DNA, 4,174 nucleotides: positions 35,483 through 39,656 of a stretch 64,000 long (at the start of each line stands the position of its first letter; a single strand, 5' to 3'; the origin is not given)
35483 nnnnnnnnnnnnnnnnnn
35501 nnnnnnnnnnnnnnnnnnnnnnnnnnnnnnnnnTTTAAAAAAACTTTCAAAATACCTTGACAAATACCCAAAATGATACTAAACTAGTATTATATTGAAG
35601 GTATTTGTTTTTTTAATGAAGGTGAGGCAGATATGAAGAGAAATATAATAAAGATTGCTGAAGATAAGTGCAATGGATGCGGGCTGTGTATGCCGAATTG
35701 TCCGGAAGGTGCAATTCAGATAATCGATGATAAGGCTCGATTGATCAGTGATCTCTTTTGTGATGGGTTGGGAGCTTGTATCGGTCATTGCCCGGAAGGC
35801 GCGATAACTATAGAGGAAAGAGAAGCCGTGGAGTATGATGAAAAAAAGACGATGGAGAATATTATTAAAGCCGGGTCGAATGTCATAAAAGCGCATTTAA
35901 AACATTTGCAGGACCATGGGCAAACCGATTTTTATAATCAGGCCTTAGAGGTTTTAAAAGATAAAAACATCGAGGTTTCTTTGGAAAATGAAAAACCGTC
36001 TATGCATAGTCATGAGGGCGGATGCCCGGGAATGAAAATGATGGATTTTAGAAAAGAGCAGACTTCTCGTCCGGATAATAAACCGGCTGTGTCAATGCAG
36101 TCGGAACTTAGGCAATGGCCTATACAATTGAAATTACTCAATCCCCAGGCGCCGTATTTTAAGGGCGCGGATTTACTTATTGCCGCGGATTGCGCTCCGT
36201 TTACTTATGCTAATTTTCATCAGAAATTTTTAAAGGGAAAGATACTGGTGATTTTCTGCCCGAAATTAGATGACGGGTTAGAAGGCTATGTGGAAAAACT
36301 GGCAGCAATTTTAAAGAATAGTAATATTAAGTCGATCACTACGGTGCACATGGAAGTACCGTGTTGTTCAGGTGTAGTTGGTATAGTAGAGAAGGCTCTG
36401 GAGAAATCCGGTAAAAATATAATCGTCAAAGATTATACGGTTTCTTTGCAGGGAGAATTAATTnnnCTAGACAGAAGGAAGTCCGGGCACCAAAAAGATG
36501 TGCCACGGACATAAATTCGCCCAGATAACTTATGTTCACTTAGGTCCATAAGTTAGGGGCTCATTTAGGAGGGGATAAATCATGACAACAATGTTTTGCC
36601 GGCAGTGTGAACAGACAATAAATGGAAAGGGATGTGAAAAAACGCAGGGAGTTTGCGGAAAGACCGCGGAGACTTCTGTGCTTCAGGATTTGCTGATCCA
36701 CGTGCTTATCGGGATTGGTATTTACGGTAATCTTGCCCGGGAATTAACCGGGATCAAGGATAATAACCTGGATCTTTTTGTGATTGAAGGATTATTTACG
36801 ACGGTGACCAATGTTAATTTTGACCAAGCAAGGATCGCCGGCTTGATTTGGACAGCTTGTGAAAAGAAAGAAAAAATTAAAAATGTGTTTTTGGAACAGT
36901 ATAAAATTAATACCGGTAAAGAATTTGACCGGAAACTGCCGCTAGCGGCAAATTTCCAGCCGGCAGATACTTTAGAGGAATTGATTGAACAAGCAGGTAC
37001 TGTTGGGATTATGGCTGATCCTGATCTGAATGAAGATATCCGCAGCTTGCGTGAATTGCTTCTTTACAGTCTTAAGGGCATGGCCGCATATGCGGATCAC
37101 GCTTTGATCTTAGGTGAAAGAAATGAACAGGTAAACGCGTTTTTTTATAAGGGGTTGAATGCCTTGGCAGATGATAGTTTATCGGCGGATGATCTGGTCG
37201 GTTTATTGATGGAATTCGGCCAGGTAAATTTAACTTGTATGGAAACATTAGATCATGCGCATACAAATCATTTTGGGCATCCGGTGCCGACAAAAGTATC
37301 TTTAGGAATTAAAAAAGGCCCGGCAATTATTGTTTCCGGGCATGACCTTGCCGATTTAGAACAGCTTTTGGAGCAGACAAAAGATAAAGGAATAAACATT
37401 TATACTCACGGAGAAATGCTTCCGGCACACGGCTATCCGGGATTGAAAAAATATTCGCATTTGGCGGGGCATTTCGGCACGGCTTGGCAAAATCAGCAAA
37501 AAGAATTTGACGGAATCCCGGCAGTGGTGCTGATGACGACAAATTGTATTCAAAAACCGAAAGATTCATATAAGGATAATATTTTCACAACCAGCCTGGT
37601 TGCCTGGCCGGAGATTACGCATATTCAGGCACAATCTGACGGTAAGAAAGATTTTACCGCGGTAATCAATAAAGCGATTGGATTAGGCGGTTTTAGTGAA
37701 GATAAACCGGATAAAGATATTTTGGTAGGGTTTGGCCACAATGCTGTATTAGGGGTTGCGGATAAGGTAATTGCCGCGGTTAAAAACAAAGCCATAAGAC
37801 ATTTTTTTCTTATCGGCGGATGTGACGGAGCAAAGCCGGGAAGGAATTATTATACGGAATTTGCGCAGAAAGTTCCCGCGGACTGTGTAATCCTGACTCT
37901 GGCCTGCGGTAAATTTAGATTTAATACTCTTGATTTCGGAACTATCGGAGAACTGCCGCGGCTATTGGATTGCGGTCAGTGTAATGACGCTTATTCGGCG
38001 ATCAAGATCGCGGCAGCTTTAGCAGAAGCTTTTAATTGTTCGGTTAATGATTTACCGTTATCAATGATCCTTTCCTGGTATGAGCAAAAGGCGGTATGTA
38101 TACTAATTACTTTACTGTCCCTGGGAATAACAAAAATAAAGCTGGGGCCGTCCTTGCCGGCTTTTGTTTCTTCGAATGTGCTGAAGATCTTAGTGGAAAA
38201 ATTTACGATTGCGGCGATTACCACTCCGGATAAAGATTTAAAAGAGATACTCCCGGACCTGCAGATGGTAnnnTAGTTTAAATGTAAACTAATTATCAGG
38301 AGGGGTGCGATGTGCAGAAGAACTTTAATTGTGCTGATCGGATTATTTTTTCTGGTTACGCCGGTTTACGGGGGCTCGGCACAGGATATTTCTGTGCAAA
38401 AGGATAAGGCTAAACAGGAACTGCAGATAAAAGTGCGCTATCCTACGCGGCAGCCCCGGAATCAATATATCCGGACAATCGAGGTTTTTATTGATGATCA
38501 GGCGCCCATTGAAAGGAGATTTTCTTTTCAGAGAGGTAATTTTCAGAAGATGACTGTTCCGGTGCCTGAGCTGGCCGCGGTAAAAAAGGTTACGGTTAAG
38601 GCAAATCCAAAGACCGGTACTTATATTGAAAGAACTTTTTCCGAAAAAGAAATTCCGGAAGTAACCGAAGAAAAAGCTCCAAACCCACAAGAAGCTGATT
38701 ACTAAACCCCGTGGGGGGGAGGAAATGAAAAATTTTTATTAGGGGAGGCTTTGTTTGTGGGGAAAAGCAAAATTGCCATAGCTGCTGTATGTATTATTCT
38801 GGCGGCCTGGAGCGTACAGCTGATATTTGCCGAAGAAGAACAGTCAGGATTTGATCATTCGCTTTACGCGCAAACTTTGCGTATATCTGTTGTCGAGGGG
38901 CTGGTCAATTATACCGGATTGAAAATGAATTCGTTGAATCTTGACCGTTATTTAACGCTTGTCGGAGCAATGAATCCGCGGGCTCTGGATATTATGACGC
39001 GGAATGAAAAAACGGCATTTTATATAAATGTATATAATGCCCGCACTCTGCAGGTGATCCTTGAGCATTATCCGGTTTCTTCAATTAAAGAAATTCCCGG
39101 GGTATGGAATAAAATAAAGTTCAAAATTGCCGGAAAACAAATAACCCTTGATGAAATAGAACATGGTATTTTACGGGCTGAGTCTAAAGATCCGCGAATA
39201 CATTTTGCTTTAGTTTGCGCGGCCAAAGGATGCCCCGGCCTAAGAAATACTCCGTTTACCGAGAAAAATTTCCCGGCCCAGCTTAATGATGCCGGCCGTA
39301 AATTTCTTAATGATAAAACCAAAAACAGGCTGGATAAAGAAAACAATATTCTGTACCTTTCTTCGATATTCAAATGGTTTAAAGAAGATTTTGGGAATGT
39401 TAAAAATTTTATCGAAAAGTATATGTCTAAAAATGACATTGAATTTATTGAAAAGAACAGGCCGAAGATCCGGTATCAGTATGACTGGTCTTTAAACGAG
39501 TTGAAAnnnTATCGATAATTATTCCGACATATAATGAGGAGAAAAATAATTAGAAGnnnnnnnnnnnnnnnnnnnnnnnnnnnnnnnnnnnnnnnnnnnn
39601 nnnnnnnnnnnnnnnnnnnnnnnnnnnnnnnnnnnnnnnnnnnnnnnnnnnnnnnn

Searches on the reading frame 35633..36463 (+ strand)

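Call 59: search_protein_families(library=pfam, proteins=[window:35633-36463:+], max_evalue=0.001)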
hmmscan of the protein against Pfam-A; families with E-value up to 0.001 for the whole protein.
window:35633-36463:+ (277 aa): 9 families
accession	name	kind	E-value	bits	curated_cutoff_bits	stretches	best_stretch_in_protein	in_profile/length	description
PF00037.32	Fer4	-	4.6e-11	42.5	21.1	1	7-29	2-24/24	4Fe-4S binding domain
PF13237.11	Fer4_10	-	6e-09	36.1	25.5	1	6-54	2-53/53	4Fe-4S dicluster domain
PF12838.12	Fer4_7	-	2.5e-08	34.7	27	1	12-57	1-52/52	4Fe-4S dicluster domain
PF12837.12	Fer4_6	-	3.5e-08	33.5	25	1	5-28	1-24/24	4Fe-4S binding domain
PF13187.11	Fer4_9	-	1.7e-07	31.6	27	1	12-58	1-52/52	4Fe-4S dicluster domain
PF25160.1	LdpA_Fe-S-bd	-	2e-06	27.9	27.6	1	7-31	22-46/49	LdpA Fe-S cluster-binding domain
PF13484.11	Fer4_16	-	2.6e-06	28.6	30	0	12-29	1-18/66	4Fe-4S double cluster binding domain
PF14697.11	Fer4_21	-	8.4e-06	26.3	35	1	7-59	2-58/59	4Fe-4S dicluster domain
PF12797.12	Fer4_2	-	0.0001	22.5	24.5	1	7-25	4-22/22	4Fe-4S binding domain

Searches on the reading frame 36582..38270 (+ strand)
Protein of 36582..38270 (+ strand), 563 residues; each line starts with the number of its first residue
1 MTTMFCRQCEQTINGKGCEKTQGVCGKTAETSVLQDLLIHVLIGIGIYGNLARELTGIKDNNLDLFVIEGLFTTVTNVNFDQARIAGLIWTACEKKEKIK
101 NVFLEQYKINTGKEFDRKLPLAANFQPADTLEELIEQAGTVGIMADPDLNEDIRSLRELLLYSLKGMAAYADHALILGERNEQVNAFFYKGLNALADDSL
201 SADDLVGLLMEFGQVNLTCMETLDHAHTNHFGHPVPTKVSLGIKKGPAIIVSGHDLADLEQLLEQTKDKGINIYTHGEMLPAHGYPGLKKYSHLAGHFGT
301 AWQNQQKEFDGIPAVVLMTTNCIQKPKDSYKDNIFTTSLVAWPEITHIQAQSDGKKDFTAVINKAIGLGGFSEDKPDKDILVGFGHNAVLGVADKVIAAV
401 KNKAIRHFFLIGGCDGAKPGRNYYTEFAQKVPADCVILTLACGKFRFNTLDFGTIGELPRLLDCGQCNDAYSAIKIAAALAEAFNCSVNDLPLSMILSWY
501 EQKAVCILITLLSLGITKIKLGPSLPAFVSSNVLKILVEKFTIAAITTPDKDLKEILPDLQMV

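Call 59: search_protein_families(library=pfam, proteins=[window:36582-38270:+], max_evalue=0.001)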
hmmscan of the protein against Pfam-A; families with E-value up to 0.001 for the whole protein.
window:36582-38270:+ (563 aa): 1 family
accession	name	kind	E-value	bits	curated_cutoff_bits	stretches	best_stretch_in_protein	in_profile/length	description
PF03063.25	Prismane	-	1.7e-170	568.5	27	1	4-554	1-513/513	Prismane/CO dehydrogenase family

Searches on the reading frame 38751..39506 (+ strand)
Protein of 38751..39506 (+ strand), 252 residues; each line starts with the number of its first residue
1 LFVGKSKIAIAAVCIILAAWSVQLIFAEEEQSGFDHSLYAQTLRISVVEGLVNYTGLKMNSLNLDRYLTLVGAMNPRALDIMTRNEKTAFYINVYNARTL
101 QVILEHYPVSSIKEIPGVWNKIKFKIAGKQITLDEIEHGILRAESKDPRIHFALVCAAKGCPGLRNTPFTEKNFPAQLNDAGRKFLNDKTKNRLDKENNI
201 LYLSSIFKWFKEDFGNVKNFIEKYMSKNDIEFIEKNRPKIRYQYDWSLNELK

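Call 59: search_protein_families(library=pfam, proteins=[window:38751-39506:+], max_evalue=0.001)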
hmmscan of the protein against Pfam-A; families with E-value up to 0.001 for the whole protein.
window:38751-39506:+ (252 aa): 1 family
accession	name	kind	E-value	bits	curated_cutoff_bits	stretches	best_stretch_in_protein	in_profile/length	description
PF04784.19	DUF547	-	7.2e-30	104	27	1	82-186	4-125/125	Protein of unknown function, DUF547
